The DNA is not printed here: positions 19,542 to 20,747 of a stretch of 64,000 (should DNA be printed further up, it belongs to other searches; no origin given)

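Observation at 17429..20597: Low-G+C island between fadD and dgt: three divergent paralogues of one uncharacterised HTH/winged-helix family bracket a secreted repeat-peptide gene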

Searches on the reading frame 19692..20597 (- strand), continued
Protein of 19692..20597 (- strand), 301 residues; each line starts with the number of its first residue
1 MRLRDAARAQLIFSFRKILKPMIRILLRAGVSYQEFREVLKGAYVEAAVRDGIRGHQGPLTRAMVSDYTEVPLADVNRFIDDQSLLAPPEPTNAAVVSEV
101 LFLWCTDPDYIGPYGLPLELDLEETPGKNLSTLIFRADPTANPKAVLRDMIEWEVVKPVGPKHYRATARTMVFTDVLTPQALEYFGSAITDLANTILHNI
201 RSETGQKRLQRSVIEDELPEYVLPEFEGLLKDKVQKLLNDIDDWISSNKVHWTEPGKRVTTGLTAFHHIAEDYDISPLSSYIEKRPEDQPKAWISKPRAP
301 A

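Call 96: find_encoding_contigs(protein=P0420, flank=5000, max_places=1)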
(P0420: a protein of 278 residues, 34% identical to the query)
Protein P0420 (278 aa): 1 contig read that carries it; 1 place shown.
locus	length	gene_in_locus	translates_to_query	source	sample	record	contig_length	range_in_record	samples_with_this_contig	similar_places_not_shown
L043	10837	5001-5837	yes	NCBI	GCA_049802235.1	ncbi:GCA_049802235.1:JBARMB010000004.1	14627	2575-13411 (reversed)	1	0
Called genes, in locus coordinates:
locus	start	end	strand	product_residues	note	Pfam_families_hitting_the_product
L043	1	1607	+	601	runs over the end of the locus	PF00664:ABC_membrane, PF00005:ABC_tran, PF02463:SMC_N (faint)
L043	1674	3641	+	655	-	PF00724:Oxidored_FMN, PF00070:Pyr_redox (weak), PF00890:FAD_binding_2 (weak), PF03486:HI0933_like (weak), PF07992:Pyr_redox_2, PF12831:FAD_oxidored (weak), PF13450:NAD_binding_8, PF00070:Pyr_redox, +13 more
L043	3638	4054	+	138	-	-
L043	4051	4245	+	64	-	-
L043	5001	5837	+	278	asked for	PF20112:DUF6502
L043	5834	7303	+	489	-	PF18914:DUF5666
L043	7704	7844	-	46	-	-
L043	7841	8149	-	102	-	PF02586:SRAP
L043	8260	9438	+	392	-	PF00817:IMS, PF11798:IMS_HHH, PF21704:POLH-Rev1_HhH, PF11799:IMS_C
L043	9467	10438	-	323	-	PF03401:TctC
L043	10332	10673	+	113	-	PF05988:DUF899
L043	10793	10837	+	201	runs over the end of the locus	PF06439:3keto-disac_hyd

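Call 97: find_encoding_contigs(protein=P0399, flank=5000, max_places=1)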
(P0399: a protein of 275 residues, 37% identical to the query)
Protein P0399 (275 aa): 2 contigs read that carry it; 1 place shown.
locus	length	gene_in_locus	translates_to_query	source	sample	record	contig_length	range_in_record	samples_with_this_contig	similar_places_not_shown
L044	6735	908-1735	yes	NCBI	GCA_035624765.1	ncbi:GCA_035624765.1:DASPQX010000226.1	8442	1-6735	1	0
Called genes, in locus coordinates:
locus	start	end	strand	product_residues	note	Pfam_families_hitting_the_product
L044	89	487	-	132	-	PF20332:DUF6627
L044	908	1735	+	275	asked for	PF20112:DUF6502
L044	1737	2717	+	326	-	PF18914:DUF5666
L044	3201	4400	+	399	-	PF14321:DUF4382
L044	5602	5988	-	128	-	-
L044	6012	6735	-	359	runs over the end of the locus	PF00374:NiFeSe_Hases, PF00346:Complex1_49kDa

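Call 112: find_related_loci(query=A9, collection=metagenome_contigs, flank=3500)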
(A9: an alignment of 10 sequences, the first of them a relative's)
Query A9 (277 aa) in metagenome_contigs; peptide patterns used: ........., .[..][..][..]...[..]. (x = any residue, [..] = any of these).
600 stretches matched a pattern (row limit reached: there are more); 563 encode a relative of the query (tblastn E <= 1e-3); the best 80 are kept; 80 distinct loci.
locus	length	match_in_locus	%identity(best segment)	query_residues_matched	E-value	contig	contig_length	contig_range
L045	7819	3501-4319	58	1-275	5e-103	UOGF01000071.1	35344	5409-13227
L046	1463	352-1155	60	1-268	2e-109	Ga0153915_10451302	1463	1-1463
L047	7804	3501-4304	58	1-268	1e-101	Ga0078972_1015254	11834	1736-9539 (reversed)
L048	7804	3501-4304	58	1-268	1e-101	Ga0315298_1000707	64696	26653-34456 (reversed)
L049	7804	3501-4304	57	1-268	5e-101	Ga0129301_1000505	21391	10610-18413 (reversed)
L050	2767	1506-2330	58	1-275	5e-103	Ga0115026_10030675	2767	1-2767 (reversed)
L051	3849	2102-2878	60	9-267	7e-100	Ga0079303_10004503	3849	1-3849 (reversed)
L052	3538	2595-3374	60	9-268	3e-100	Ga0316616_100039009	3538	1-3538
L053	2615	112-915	58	1-268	1e-101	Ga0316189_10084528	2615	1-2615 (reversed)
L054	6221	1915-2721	57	1-268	3e-98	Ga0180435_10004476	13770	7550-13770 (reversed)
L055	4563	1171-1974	58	1-268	2e-98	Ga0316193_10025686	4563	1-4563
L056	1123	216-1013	57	1-266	3e-106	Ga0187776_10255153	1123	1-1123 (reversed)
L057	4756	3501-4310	58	7-277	2e-97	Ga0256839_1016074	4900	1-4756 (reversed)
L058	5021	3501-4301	57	5-269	9e-97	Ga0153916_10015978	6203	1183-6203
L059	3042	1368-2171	57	1-269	1e-98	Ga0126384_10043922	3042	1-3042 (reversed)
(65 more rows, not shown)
